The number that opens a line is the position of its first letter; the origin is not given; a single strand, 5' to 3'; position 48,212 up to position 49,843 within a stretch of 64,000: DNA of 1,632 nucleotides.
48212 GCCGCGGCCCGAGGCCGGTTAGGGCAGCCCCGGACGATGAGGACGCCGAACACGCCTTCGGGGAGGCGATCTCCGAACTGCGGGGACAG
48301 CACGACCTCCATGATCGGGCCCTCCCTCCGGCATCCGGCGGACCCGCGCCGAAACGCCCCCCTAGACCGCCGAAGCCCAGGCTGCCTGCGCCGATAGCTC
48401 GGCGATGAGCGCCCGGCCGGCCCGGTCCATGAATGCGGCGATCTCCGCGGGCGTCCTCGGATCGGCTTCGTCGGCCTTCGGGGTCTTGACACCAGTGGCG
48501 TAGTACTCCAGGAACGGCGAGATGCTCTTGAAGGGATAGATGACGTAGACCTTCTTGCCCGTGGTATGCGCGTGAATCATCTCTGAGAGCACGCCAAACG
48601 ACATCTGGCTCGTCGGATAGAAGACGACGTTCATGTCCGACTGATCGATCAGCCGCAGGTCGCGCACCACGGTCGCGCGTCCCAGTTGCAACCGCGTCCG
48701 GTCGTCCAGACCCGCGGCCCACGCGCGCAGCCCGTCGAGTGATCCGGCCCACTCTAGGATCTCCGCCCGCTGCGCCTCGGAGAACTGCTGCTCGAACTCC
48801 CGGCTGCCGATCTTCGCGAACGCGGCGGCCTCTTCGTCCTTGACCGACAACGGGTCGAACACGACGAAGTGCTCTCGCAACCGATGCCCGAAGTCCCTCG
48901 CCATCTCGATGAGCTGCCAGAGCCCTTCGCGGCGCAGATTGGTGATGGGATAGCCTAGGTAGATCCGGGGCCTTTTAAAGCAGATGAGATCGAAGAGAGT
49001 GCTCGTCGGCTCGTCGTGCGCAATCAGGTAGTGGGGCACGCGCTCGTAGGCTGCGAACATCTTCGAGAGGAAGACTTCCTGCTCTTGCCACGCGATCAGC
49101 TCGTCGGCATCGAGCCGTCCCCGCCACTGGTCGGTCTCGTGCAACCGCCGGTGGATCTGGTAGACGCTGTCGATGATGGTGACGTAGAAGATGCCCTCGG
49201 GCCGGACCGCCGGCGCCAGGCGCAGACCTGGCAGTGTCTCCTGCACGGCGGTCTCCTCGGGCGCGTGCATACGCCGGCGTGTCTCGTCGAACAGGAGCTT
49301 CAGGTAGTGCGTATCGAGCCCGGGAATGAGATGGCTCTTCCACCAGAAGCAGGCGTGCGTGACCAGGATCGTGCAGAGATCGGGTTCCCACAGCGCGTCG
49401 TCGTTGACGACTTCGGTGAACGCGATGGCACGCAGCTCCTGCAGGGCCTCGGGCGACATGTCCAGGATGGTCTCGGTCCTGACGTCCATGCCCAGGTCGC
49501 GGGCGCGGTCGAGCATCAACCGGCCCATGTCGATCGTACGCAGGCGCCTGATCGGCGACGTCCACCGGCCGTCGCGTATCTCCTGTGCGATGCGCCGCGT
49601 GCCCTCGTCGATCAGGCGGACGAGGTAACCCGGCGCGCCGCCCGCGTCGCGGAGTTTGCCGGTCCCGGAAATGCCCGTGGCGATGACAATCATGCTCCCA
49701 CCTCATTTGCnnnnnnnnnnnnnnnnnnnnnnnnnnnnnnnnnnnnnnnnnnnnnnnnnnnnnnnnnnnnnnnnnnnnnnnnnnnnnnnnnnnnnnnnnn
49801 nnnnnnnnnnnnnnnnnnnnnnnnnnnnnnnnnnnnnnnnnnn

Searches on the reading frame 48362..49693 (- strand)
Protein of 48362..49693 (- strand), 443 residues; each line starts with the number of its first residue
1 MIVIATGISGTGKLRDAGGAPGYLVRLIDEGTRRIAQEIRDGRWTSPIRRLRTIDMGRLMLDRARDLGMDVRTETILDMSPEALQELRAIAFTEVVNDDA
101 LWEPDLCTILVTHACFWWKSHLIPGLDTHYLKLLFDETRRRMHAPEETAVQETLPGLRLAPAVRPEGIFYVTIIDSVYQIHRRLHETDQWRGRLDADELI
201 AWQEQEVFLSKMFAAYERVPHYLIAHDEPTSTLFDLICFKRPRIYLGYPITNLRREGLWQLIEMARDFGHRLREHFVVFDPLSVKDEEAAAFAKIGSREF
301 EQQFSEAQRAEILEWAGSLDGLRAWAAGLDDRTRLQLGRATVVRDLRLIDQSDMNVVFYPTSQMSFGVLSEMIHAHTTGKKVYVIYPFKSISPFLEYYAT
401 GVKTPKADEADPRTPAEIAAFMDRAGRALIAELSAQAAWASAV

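Call 3: search_protein_families(library=pfam, proteins=[window:48362-49693:-], max_evalue=0.1)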
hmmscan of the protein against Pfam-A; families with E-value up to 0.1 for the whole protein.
window:48362-49693:- (443 aa): 2 families
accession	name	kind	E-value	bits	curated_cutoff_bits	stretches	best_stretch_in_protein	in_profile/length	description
PF13207.12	AAA_17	-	0.024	15.4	27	1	52-153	22-119/136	AAA domain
PF05014.21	Nuc_deoxyrib_tr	-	0.059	14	28.8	0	333-385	44-96/117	Nucleoside 2-deoxyribosyltransferase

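Call 4: search_protein_families(library=ncbifam, proteins=[window:48362-49693:-], max_evalue=0.1)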
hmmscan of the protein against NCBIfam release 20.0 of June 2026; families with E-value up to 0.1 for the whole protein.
window:48362-49693:- (443 aa): 0 families

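Call 6: find_homologous_proteins(query=window:48362-49693:-)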
Query window:48362-49693:- (443 aa): 83 proteins with E <= 0.001 among 8000 candidates.
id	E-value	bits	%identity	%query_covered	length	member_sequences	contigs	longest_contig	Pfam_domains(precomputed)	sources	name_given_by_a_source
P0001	2.3e-269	911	91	99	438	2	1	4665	-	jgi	jgi:adenylate kinase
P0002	1.2e-262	889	88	99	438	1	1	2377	-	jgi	jgi:adenylate kinase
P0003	5.5e-262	887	88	99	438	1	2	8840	-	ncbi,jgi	jgi:adenylate kinase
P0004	9.3e-259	877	87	99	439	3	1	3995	-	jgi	jgi:adenylate kinase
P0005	3.3e-254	862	87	99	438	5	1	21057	-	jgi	jgi:adenylate kinase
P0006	8.6e-254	860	85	98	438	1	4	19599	-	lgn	-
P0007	9.9e-254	860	85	98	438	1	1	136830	-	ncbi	-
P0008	4.6e-252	855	85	99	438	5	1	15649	-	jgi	jgi:adenylate kinase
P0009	1.3e-251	853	84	98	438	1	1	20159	-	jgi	jgi:adenylate kinase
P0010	1.4e-245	833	84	98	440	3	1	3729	-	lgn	-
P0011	5.2e-245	831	83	99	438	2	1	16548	-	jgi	jgi:adenylate kinase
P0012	5.4e-243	825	82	99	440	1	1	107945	-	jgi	jgi:adenylate kinase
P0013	1.5e-239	813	81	98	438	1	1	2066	-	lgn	-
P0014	1.2e-238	810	80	98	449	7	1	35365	-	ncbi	ncbi:MAG: hypothetical protein ACT4PY_06465 [Armatimonadota bacterium]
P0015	1.6e-238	810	82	99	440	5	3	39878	-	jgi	jgi:adenylate kinase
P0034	4.9e-230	782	78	98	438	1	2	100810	-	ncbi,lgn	-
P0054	2.9e-211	720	73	98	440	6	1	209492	-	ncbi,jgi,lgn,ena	-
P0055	2.2e-208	711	71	99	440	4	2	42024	-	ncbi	ncbi:MAG: hypothetical protein ACRDF5_05935 [bacterium]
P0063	1.5e-53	200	35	91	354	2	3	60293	PF13207.13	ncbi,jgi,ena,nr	ncbi:MAG: hypothetical protein DRJ49_04400 [Thermoprotei archaeon]|nr:MAG: hypothetical protein DRJ4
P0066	4.7e-51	192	34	91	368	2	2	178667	PF13207.13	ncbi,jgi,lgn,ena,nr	ncbi:MAG: hypothetical protein B6U69_02815 [Thermofilum sp. ex4484_15]|nr:MAG: hypothetical protein 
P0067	1.8e-50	190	33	91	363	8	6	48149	-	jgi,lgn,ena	-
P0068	1.3e-48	184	36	90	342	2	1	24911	-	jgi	-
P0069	2.5e-48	183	33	91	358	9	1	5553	PF13207.13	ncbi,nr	ncbi:MAG TPA: AAA family ATPase [Anaerolineae bacterium]|nr:AAA family ATPase [Anaerolineae bacteriu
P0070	6.1e-45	172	32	91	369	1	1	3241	PF05014.22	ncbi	-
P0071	3.8e-43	166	33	91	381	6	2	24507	PF05014.22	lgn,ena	-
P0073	2.3e-41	160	32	90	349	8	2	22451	PF13207.13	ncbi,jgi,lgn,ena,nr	ncbi:MAG: AAA family ATPase [Candidatus Bathyarchaeota archaeon]|nr:AAA family ATPase [Candidatus Ba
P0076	3.7e-38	150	31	94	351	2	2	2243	PF05014.22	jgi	jgi:adenylate kinase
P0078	3.1e-33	133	32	90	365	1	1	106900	PF05014.22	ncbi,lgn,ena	-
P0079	4.5e-33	133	31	92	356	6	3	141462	-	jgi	jgi:adenylate kinase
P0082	1.7e-26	111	26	90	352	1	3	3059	PF05014.22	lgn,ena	-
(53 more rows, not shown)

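Call 9: find_encoding_contigs(protein=P0066, flank=8000, max_places=2)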
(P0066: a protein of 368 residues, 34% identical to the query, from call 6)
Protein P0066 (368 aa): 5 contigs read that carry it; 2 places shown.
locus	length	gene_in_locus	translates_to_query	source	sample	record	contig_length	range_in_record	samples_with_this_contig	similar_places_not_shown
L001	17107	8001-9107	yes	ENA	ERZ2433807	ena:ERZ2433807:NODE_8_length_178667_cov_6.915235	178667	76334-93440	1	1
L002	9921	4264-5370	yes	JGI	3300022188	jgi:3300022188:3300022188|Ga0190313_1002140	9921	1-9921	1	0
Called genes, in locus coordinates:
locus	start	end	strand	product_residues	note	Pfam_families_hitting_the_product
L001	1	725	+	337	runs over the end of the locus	PF04055:Radical_SAM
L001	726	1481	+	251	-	PF01026:TatD_DNase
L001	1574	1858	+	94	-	PF02150:Zn_ribbon_RPB9 (weak)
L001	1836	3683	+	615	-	PF04068:Fer4_RLI, PF00037:Fer4 (weak), PF00005:ABC_tran, PF13175:AAA_15 (faint), PF13304:AAA_21 (faint), PF02463:SMC_N (weak), PF00005:ABC_tran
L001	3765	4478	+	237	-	PF00462:Glutaredoxin (faint), PF13192:Thioredoxin_3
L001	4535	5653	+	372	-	PF01950:FBPase_3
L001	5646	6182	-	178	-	PF01974:tRNA_int_endo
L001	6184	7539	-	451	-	PF02403:Seryl_tRNA_N, PF00587:tRNA-synt_2b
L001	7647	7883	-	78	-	PF00462:Glutaredoxin (weak)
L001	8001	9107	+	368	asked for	PF13207:AAA_17 (weak)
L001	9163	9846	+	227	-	PF00121:TIM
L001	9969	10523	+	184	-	PF13404:HTH_AsnC-type, PF13412:HTH_24, PF01037:AsnC_trans_reg (weak), PF22482:AsnC_trans_reg_3 (weak)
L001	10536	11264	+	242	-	PF13514:AAA_27 (weak), PF13555:AAA_29 (faint), PF00005:ABC_tran, PF02463:SMC_N (faint), PF13304:AAA_21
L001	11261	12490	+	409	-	PF19295:SufBD_N (weak), PF01458:SUFBD_core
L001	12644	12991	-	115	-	-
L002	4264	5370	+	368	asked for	PF13207:AAA_17 (weak)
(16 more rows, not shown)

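Call 10: find_encoding_contigs(protein=P0078, flank=8000, max_places=2)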
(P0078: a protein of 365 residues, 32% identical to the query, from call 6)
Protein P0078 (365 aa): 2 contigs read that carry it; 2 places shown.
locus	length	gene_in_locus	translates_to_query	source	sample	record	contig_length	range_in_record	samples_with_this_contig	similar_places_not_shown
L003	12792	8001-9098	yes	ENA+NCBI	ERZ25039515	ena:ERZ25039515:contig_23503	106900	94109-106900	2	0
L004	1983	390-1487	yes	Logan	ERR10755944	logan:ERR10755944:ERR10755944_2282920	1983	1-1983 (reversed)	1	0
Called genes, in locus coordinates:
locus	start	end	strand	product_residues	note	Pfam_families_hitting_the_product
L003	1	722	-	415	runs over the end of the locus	PF05810:NinF, PF00291:PALP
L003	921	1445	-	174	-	PF12867:DinB_2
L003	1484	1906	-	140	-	PF00701:DHDPS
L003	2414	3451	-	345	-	PF01118:Semialdhyde_dh, PF02774:Semialdhyde_dhC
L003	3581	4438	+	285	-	PF02645:DegV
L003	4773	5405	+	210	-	PF00456:Transketolase_N, PF13292:DXP_synthase_N (weak)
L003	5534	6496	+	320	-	PF02779:Transket_pyr, PF02780:Transketolase_C, PF22613:Transketolase_C_1 (faint)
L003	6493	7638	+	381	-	PF04015:DUF362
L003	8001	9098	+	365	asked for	PF05014:Nuc_deoxyrib_tr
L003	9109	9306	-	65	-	-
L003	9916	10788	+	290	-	PF03706:LPG_synthase_TM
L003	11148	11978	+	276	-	PF01545:Cation_efflux, PF16916:ZT_dimer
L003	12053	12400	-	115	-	-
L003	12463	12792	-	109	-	?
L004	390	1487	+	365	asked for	PF05014:Nuc_deoxyrib_tr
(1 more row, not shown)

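Call 11: find_encoding_contigs(protein=P0079, flank=8000, max_places=2)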
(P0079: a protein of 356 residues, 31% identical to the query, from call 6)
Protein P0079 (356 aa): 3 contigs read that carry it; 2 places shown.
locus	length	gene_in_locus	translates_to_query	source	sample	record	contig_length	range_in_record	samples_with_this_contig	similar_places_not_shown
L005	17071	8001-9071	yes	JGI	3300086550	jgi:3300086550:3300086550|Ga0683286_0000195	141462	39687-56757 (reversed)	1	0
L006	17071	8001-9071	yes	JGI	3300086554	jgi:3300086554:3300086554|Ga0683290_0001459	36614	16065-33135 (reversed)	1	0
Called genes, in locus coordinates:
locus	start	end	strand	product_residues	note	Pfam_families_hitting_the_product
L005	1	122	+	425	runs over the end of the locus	PF01210:NAD_Gly3P_dh_N (weak), PF02737:3HCDH_N (weak), PF03446:NAD_binding_2 (weak), PF03721:UDPG_MGDP_dh_N, PF03807:F420_oxidored (faint), PF00984:UDPG_MGDP_dh, PF03720:UDPG_MGDP_dh_C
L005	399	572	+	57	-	PF01381:HTH_3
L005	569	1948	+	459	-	PF11013:DUF2851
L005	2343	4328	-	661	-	PF01590:GAF (weak), PF13185:GAF_2, PF13492:GAF_3 (weak), PF00989:PAS, PF08448:PAS_4, PF13426:PAS_9, PF00512:HisKA, PF02518:HATPase_c, +1 more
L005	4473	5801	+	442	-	PF02881:SRP54_N, PF06414:Zeta_toxin (weak), PF13401:AAA_22, PF00448:SRP54, PF01656:CbiA (faint), PF02978:SRP_SPB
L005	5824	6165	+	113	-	PF00886:Ribosomal_S16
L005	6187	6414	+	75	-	PF13083:KH_KhpA-B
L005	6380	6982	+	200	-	PF01782:RimM, PF05239:PRC, PF24986:PRC_RimM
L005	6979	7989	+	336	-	PF00459:Inositol_P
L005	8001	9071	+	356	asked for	-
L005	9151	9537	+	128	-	-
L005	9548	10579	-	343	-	PF13191:AAA_16 (weak), PF00004:AAA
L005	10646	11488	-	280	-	PF13428:TPR_14 (faint), PF13414:TPR_11 (faint), PF13431:TPR_17 (faint), PF13432:TPR_16, PF14559:TPR_19 (weak), PF00515:TPR_1 (weak), PF07719:TPR_2 (weak), PF13181:TPR_8 (weak)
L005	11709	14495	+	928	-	PF00675:Peptidase_M16, PF05193:Peptidase_M16_C, PF00675:Peptidase_M16 (weak), PF05193:Peptidase_M16_C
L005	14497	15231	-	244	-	PF00376:MerR, PF13411:MerR_1, PF09278:MerR-DNA-bind (weak), PF07739:TipAS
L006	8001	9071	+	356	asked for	-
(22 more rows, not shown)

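Call 12: find_encoding_contigs(protein=P0063, flank=6000, max_places=1)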
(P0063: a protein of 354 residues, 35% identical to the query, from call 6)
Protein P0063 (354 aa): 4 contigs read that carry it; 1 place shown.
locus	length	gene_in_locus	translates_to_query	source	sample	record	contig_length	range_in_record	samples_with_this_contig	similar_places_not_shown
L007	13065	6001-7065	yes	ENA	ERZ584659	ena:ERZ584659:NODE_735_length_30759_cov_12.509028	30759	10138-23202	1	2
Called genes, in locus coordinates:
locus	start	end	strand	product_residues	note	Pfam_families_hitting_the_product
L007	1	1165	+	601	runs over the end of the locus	PF04068:Fer4_RLI, PF12837:Fer4_6 (faint), PF00037:Fer4 (weak), PF00005:ABC_tran, PF02463:SMC_N (faint), PF13191:AAA_16 (faint), PF13304:AAA_21 (faint), PF00005:ABC_tran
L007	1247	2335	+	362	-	PF01950:FBPase_3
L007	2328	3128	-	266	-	PF08271:Zn_Ribbon_TF (weak)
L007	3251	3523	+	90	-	-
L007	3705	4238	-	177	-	PF02778:tRNA_int_endo_N (weak), PF01974:tRNA_int_endo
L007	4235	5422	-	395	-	PF00587:tRNA-synt_2b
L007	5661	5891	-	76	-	-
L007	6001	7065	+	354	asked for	PF13207:AAA_17 (weak)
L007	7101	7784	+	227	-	PF00121:TIM, PF03060:NMO (weak), PF05690:ThiG (weak)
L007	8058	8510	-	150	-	PF04027:DUF371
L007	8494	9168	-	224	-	PF01135:PCMT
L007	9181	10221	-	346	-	PF00752:XPG_N, PF00867:XPG_I, PF01367:5_3_exonuc (weak)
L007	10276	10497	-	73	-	-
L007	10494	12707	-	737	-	PF02359:CDC48_N, PF02933:CDC48_2, PF05496:RuvB_N (weak), PF00004:AAA, PF13191:AAA_16 (weak), PF17862:AAA_lid_3, PF00004:AAA, PF17862:AAA_lid_3, +21 more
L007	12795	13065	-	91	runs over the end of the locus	PF00736:EF1_GNE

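Call 13: find_encoding_contigs(protein=P0067, flank=6000, max_places=1)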
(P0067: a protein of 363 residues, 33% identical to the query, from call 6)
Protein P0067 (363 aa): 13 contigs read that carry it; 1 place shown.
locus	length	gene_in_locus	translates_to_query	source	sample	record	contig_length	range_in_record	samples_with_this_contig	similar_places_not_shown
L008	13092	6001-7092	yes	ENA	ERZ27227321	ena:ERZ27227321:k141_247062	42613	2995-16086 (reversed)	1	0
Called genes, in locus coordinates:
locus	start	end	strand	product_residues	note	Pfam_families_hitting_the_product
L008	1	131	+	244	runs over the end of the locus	PF00181:Ribosomal_L2_N, PF03947:Ribosomal_L2_C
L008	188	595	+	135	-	PF00203:Ribosomal_S19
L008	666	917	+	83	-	-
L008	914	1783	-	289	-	PF01040:UbiA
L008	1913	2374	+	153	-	PF00237:Ribosomal_L22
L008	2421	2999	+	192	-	PF07650:KH_2, PF00189:Ribosomal_S3_C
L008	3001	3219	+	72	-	PF00831:Ribosomal_L29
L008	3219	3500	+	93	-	PF01868:RNase_P-MRP_p29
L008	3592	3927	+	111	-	PF00366:Ribosomal_S17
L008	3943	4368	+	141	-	PF00238:Ribosomal_L14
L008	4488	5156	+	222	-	PF08378:NERD (weak)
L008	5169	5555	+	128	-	PF01751:Toprim (faint)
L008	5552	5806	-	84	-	-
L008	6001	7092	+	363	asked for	-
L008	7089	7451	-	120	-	-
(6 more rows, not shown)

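Call 14: find_encoding_contigs(protein=P0068, flank=6000, max_places=1)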
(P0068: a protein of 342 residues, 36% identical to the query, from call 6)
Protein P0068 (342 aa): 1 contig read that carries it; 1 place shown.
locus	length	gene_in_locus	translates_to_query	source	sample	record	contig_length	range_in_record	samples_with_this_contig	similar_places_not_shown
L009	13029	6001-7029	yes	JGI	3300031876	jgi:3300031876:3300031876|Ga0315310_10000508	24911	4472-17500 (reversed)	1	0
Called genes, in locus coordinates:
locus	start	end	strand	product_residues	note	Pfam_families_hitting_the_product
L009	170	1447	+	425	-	PF00675:Peptidase_M16, PF05193:Peptidase_M16_C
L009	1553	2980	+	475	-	PF01979:Amidohydro_1 (faint), PF07969:Amidohydro_3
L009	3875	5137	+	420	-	PF01555:N6_N4_Mtase (weak)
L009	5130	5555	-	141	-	PF09517:RE_Eco29kI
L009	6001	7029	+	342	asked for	-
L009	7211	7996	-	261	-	PF09520:HinfI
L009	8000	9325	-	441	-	PF01555:N6_N4_Mtase, PF01170:UPF0020 (faint)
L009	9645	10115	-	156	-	PF01936:NYN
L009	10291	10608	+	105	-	-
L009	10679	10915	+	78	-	-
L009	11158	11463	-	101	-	PF00076:RRM_1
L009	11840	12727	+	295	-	-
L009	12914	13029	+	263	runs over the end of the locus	PF00753:Lactamase_B, PF23023:Anti-Pycsar_Apyc1, PF12706:Lactamase_B_2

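Call 15: find_encoding_contigs(protein=P0073, flank=6000, max_places=1)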
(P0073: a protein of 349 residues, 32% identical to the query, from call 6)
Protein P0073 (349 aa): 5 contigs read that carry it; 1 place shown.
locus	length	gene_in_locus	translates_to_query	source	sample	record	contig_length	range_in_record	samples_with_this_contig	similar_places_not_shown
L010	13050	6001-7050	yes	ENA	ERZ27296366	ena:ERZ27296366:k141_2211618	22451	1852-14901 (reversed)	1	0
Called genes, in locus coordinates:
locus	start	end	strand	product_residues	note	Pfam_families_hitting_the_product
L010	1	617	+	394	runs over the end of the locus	PF22025:ThiI_fer, PF02926:THUMP, PF02568:ThiI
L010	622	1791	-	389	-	PF13528:Glyco_trans_1_3, PF04101:Glyco_tran_28_C, PF00201:UDPGT (weak), PF06722:EryCIII-like_C (weak)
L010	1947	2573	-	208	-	PF01871:AMMECR1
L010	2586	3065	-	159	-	PF01927:Mut7-C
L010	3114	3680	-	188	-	PF00571:CBS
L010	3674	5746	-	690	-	PF05833:NFACT_N, PF05670:NFACT-R_1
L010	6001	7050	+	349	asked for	PF13207:AAA_17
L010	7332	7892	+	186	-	PF01558:POR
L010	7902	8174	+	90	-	PF13187:Fer4_9 (faint), PF12797:Fer4_2 (faint), PF13237:Fer4_10, PF00037:Fer4 (weak), PF14697:Fer4_21, PF12838:Fer4_7, PF00037:Fer4, PF12837:Fer4_6 (weak), +1 more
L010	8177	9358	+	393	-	PF01855:POR_N, PF02780:Transketolase_C, PF17147:PFOR_II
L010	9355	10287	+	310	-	PF02775:TPP_enzyme_C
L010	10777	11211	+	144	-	-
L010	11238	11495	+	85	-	-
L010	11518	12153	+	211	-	-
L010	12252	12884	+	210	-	-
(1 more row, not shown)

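Call 16: find_encoding_contigs(protein=P0054, flank=8000, max_places=1)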
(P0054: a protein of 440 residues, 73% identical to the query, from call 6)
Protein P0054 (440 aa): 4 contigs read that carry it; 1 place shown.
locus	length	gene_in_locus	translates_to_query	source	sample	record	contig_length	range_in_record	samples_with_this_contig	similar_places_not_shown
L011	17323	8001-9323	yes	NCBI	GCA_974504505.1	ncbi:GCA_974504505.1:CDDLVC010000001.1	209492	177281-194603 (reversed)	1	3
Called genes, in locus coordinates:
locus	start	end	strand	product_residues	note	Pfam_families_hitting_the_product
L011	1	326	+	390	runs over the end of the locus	PF02608:Bmp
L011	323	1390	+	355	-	PF00355:Rieske, PF19112:VanA_C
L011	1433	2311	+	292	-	PF01048:PNP_UDP_1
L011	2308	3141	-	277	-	PF24741:AlkZ-rel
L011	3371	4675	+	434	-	PF00675:Peptidase_M16, PF05193:Peptidase_M16_C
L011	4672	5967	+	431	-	PF00675:Peptidase_M16, PF05193:Peptidase_M16_C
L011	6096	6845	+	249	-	PF01996:F420_ligase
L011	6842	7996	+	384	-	PF02746:MR_MLE_N, PF13378:MR_MLE_C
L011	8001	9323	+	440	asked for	-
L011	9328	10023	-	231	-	PF04402:SIMPL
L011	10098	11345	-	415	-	PF05977:MFS_3, PF07690:MFS_1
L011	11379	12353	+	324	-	PF01926:MMR_HSR1, PF02421:FeoB_N, PF02824:TGS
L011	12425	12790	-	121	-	PF00903:Glyoxalase, PF22677:Ble-like_N (weak), PF18029:Glyoxalase_6 (weak)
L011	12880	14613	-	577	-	PF01979:Amidohydro_1, PF07969:Amidohydro_3 (weak), PF13382:Adenine_deam_C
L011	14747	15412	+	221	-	PF13483:Lactamase_B_3, PF12706:Lactamase_B_2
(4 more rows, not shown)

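Call 17: find_encoding_contigs(protein=P0055, flank=8000, max_places=1)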
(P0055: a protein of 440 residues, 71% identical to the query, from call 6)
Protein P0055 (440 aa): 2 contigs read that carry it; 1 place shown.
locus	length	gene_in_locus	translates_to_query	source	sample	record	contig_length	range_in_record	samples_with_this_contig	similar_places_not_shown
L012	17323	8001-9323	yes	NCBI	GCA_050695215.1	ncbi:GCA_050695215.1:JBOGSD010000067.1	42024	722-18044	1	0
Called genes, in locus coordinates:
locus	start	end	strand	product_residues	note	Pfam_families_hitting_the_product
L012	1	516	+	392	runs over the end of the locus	PF02608:Bmp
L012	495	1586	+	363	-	PF00355:Rieske, PF19112:VanA_C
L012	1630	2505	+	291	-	PF01048:PNP_UDP_1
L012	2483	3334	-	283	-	PF24741:AlkZ-rel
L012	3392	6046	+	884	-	PF00675:Peptidase_M16, PF05193:Peptidase_M16_C, PF00675:Peptidase_M16 (weak), PF05193:Peptidase_M16_C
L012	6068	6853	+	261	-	PF01996:F420_ligase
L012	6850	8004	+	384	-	PF02746:MR_MLE_N, PF13378:MR_MLE_C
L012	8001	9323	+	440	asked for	-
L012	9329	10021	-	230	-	PF04402:SIMPL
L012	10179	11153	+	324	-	PF01926:MMR_HSR1, PF02421:FeoB_N, PF02824:TGS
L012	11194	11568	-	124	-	PF00903:Glyoxalase, PF22677:Ble-like_N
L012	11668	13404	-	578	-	PF01979:Amidohydro_1, PF07969:Amidohydro_3 (weak), PF13382:Adenine_deam_C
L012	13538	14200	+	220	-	PF13483:Lactamase_B_3, PF12706:Lactamase_B_2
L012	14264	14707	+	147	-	PF03243:MerB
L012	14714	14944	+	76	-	-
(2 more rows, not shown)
